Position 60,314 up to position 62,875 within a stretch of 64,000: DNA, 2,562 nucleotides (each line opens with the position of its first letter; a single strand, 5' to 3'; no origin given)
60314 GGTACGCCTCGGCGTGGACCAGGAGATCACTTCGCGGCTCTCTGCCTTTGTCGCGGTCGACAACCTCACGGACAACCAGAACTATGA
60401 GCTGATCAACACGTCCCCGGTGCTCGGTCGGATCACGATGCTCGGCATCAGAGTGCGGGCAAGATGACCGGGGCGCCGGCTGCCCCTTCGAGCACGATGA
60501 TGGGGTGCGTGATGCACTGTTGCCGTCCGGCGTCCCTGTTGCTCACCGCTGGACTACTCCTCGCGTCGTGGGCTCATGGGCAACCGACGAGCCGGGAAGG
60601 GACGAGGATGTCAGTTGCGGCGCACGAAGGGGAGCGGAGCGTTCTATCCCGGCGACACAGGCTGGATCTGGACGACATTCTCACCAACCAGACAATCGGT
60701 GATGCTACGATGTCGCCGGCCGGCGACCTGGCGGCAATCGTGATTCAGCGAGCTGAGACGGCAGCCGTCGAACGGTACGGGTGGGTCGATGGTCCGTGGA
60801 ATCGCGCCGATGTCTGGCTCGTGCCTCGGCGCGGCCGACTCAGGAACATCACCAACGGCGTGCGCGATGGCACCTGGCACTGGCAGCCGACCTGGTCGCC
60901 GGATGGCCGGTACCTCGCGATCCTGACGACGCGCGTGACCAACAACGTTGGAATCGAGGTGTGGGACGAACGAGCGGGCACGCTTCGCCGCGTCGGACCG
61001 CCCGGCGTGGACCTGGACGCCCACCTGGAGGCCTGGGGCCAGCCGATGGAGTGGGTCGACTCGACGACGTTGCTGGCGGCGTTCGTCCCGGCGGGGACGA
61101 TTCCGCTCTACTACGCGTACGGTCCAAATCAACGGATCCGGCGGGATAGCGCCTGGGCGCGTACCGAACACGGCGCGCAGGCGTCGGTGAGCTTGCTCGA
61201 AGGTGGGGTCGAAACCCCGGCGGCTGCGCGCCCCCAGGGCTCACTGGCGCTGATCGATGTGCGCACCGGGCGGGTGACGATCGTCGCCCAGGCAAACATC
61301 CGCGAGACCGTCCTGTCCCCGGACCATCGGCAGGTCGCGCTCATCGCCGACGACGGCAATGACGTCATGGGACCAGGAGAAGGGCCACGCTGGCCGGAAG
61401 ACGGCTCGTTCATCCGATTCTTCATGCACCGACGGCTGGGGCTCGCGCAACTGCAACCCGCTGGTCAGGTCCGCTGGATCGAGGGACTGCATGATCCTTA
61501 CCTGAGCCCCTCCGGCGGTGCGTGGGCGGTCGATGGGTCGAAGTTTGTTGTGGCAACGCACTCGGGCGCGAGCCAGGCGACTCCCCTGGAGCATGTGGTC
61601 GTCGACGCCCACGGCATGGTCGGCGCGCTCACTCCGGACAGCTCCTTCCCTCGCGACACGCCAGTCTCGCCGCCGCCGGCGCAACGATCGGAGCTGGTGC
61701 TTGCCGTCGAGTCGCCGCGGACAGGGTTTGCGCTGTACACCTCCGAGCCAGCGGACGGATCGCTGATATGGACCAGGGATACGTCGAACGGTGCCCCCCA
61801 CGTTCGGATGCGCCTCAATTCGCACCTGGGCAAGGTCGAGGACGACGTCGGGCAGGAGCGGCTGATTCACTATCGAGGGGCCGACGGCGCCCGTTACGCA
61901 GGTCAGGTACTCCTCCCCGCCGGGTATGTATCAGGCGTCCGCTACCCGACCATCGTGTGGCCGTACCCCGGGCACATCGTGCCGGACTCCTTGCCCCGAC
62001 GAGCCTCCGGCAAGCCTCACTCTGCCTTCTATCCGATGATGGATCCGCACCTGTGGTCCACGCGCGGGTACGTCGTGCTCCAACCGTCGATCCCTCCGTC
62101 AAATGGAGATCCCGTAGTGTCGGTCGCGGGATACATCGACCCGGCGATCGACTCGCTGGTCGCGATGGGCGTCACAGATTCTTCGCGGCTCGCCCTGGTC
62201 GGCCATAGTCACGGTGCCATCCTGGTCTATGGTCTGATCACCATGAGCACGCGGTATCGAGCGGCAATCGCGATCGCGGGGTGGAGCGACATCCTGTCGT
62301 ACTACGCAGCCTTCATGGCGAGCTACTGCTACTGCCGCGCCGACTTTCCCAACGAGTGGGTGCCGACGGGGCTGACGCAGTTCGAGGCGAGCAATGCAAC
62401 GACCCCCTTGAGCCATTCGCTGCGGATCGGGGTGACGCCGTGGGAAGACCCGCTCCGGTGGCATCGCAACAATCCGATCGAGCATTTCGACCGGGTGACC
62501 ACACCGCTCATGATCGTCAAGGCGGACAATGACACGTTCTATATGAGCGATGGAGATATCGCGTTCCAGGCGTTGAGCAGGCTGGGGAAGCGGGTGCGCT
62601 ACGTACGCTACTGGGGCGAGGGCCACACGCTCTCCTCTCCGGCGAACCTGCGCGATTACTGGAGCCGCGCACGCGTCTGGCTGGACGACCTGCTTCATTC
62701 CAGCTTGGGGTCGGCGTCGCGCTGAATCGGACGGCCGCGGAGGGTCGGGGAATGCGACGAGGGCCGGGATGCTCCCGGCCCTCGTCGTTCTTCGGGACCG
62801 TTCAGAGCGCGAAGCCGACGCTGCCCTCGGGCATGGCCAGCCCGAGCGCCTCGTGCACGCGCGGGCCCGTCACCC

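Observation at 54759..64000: Lasso-peptide locus with the isopeptidase / FecIR / TonB-receptor architecture, cut by the window edge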

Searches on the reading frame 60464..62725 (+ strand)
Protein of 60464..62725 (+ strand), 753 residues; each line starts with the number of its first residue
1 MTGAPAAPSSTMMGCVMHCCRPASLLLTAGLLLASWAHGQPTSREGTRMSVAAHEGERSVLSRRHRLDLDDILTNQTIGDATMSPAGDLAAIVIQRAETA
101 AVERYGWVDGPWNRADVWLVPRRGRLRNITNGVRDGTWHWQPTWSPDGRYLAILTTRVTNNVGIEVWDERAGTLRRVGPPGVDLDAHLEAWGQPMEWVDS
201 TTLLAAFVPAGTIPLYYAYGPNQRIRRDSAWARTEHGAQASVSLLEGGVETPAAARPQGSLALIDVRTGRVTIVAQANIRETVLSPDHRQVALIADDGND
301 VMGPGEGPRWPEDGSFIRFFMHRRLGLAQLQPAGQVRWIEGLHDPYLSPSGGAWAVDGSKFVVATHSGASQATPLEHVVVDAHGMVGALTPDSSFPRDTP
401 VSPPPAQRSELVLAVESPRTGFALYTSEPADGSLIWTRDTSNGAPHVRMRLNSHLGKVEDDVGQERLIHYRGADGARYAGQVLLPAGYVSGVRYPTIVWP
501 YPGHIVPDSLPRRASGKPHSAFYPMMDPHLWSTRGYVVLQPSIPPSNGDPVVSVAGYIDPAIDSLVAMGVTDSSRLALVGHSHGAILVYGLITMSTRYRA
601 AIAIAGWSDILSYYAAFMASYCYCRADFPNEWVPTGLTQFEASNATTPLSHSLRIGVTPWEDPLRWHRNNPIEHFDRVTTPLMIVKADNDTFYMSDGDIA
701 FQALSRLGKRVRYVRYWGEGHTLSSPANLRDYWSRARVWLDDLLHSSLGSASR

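Call 5: search_protein_families(library=pfam, proteins=[window:60464-62725:+], max_evalue=0.01)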
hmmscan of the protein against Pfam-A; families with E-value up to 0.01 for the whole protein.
window:60464-62725:+ (753 aa): 3 families
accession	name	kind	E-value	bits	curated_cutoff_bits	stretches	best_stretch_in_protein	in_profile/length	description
PF00326.27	Peptidase_S9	-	4.3e-15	56.2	22.6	2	561-618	51-113/213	Prolyl oligopeptidase family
PF07676.18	PD40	-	0.0028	18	20.9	0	142-154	14-26/38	WD40-like Beta Propeller Repeat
PF08840.17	BAAT_C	-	0.0074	16.8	20.9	0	557-726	5-163/210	BAAT / Acyl-CoA thioester hydrolase C terminal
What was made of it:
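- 60464..62725 (+): Secreted S9 (prolyl-oligopeptidase-family) serine hydrolase with a beta-propeller and an alpha/beta-hydrolase domain. It is the putative lasso-peptide hydrolase. The start overlaps the receptor stop by ATGA. Pfam Peptidase_S9 E 4.3e-15 (call 5).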

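Call 6: search_protein_families(library=ncbifam, proteins=[window:60464-62725:+], max_evalue=1)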
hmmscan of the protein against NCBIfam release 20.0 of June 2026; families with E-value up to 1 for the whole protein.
window:60464-62725:+ (753 aa): 2 families
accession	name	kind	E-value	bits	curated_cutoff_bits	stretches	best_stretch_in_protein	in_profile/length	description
NF033523.0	lasso_peptidase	equivalog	2.2e-12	46.5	400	3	558-741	478-634/638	Atxe2 family lasso peptide isopeptidase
NF053518.1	DipepPtdsDpp5Prph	equivalog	2.7e-05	22.9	900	1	667-744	576-654/655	dipeptidyl-peptidase Dpp5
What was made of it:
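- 60464..62725 (+): It is not AtxE2 family: 46.5 bits against a cut-off of 400 (call 6).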

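Call 8: find_encoding_contigs(protein=window:60464-62725:+, flank=10000, max_places=6)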
Protein window:60464-62725:+ (753 aa): no gene with exactly this product is on record in the collection.

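Call 15: search_solved_structures(query=window:60464-62725:+, max_evalue=0.01, show_alignments=2)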
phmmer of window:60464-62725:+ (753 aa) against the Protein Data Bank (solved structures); distinct sequences matched with E-value up to 0.01: 6.
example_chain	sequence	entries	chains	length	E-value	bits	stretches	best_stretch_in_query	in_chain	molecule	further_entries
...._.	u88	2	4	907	9.7e-12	47.2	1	464-597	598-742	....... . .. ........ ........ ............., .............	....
10eq_A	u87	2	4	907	9.8e-12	47.2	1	464-597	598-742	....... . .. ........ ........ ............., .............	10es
10eo_A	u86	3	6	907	4.5e-11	45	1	464-597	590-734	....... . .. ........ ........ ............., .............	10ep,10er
8wt1_A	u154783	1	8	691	6.6e-08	34.6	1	654-730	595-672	S9 family peptidase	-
5l8s_A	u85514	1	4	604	2.2e-05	26.2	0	440-614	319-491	Amino acyl peptidase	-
7ep9_G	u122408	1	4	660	0.0074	17.9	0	657-726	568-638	S9 family peptidase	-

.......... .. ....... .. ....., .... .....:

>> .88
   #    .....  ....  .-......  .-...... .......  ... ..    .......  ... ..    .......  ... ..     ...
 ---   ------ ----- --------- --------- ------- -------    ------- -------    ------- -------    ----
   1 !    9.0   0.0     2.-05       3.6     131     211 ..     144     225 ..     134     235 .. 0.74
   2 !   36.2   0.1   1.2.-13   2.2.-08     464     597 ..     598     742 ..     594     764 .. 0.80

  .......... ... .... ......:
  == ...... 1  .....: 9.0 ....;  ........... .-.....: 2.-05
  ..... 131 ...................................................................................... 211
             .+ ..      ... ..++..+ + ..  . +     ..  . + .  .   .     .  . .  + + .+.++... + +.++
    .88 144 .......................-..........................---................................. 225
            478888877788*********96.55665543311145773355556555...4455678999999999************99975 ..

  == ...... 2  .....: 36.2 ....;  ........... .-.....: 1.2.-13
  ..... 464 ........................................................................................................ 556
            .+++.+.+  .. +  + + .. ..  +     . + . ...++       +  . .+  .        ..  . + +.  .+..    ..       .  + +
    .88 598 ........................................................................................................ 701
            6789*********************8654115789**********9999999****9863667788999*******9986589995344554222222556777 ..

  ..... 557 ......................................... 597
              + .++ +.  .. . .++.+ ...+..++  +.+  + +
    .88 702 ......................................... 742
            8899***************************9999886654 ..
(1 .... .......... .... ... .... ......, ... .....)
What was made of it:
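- On AtxE2-family lasso peptide isopeptidase (NCBIfam NF033523): phmmer finds no AtxE2 or SpI-IsoP hit at E <= 0.01 (call 15).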

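Call 17: find_homologous_proteins(query=window:60464-62725:+, max_evalue=0.00001)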
Query window:60464-62725:+ (753 aa): 8 proteins with E <= 0.00001 among 8000 candidates.
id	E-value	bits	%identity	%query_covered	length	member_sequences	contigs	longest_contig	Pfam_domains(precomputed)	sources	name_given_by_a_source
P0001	0.0e+0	1634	100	94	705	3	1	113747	PF00326.28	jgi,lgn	-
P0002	1.7e-210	719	46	94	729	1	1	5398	PF02129.25,PF00326.28,PF08840.18,PF07676.19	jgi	jgi:hypothetical protein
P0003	2.4e-59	220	36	42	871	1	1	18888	PF00326.28,PF07676.19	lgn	-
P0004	4.5e-31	126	35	37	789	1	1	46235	PF00326.28,PF26550.2,PF07676.19,PF20434.6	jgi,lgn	jgi:dipeptidyl aminopeptidase/acylaminoacyl peptidase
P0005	6.1e-27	112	30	37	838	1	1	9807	PF00326.28,PF20434.6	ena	-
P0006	1.1e-11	62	26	38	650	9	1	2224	PF00326.28,PF07859.20,PF25174.2,PF26549.1,PF00930.28,PF01738.25,PF26550.2,PF00561.27,PF07676.19,PF12146.16,PF20434.6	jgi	jgi:dipeptidyl aminopeptidase/acylaminoacyl peptidase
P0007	3.4e-9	54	27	38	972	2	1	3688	PF00326.28,PF07676.19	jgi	jgi:dipeptidyl aminopeptidase/acylaminoacyl peptidase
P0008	8.3e-7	46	25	43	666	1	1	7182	PF02129.25,PF00756.27,PF00326.28,PF07859.20,PF26549.1,PF00930.28,PF01738.25,PF26550.2,PF00561.27,PF07676.19,PF20434.6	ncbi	-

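Call 18: find_encoding_contigs(protein=P0002, flank=10000, max_places=3)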
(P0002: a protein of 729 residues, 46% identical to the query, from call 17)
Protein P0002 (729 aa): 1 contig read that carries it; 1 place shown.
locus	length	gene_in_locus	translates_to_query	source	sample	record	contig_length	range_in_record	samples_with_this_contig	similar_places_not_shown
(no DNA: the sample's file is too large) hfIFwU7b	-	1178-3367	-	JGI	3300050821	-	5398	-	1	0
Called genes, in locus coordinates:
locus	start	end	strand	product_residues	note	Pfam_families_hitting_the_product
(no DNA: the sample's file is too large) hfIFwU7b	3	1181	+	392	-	?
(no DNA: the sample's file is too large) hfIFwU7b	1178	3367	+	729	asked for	PF07676:PD40 (faint), PF02129:Peptidase_S15 (faint), PF00326:Peptidase_S9, PF08840:BAAT_C (faint)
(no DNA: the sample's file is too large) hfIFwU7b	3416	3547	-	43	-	-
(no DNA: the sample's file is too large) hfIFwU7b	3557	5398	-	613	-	?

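Call 19: find_encoding_contigs(protein=P0003, flank=10000, max_places=3)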
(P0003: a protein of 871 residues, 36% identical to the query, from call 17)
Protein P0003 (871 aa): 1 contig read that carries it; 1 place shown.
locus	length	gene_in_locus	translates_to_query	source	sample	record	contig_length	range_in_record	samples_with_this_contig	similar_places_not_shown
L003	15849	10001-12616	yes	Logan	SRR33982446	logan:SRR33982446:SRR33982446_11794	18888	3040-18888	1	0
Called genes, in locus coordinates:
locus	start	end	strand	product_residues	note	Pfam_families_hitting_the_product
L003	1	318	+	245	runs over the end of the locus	PF25231:DUF7847 (weak), PF06790:UPF0259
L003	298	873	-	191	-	PF00583:Acetyltransf_1 (weak)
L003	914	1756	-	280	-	PF01218:Coprogen_oxidas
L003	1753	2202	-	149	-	PF00588:SpoU_methylase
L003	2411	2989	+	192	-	PF10399:UCR_Fe-S_N, PF00355:Rieske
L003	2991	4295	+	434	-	PF00033:Cytochrome_B, PF13631:Cytochrom_B_N_2, PF00032:Cytochrom_B_C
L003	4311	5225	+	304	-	PF02167:Cytochrom_C1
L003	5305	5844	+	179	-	PF00156:Pribosyltran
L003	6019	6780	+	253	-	-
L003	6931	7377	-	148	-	PF01575:MaoC_dehydratas, PF13452:FAS1_DH_region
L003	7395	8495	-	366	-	PF01926:MMR_HSR1, PF02421:FeoB_N, PF06071:YchF-GTPase_C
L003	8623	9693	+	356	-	PF13354:Beta-lactamase2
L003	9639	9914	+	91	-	-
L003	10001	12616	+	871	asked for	PF07676:PD40 (faint), PF00326:Peptidase_S9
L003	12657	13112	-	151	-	-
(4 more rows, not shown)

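Call 20: find_encoding_contigs(protein=P0004, flank=10000, max_places=3)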
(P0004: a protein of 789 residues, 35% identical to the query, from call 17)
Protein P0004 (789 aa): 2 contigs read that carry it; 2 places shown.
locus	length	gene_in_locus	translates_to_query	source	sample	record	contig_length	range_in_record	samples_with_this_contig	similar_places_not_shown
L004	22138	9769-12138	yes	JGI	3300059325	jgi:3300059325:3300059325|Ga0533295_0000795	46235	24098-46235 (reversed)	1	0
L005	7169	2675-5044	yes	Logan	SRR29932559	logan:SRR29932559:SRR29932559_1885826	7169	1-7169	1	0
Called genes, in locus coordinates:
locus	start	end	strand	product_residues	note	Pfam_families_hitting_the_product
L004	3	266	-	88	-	?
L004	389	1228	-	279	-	PF01569:PAP2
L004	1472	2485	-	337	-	PF00248:Aldo_ket_red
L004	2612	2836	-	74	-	PF13560:HTH_31, PF01381:HTH_3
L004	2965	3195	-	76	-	PF12844:HTH_19, PF13560:HTH_31, PF13443:HTH_26, PF01381:HTH_3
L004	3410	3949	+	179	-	PF07638:Sigma70_ECF (faint), PF04542:Sigma70_r2, PF22029:PhyR_sigma2, PF08281:Sigma70_r4_2, PF00196:GerE (weak), PF04545:Sigma70_r4, PF13384:HTH_23 (weak)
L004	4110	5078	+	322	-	PF16220:DUF4880 (faint), PF04773:FecR, PF16344:FecR_C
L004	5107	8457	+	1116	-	PF13620:CarboxypepD_reg, PF13715:CarbopepD_reg_2, PF07715:Plug, PF00593:TonB_dep_Rec_b-barrel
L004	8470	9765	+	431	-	-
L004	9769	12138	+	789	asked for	PF26550:Tricorn_2nd (weak), PF07676:PD40 (weak), PF00326:Peptidase_S9, PF20434:BD-FAE (weak)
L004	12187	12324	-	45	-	-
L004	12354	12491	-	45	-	-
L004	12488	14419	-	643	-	PF13537:GATase_7, PF00733:Asn_synthase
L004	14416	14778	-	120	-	PF13471:Transglut_core3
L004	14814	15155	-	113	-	PF05402:PqqD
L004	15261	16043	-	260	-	-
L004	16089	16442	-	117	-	PF05402:PqqD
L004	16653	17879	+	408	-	-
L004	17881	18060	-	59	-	-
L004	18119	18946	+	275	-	PF13384:HTH_23 (faint), PF12833:HTH_18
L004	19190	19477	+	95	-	-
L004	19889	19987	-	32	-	-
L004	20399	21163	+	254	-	PF13489:Methyltransf_23, PF08241:Methyltransf_11, PF08242:Methyltransf_12, PF13649:Methyltransf_25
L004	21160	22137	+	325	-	-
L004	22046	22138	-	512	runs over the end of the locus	-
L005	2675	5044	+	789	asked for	PF26550:Tricorn_2nd (weak), PF07676:PD40 (weak), PF00326:Peptidase_S9, PF20434:BD-FAE (weak)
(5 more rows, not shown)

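Call 23: find_encoding_contigs(protein=P0005, flank=10000, max_places=3)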
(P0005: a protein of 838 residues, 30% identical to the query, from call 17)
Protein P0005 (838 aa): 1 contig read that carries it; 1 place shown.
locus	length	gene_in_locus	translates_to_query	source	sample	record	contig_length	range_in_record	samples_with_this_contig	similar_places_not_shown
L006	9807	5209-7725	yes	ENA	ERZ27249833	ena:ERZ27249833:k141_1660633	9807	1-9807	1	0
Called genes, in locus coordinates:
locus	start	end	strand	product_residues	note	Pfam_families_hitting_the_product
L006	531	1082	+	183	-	PF04542:Sigma70_r2, PF08281:Sigma70_r4_2, PF04545:Sigma70_r4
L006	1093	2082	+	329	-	PF16220:DUF4880 (weak), PF04773:FecR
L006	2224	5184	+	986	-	PF07660:STN, PF07715:Plug, PF00593:TonB_dep_Rec_b-barrel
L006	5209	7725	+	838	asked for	PF20434:BD-FAE (weak), PF00326:Peptidase_S9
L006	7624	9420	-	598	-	PF00733:Asn_synthase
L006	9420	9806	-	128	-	?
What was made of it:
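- On FecI/FecR/FecA-type cell-surface signalling: The receptor of L006 has a recorded STN hit (call 23).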
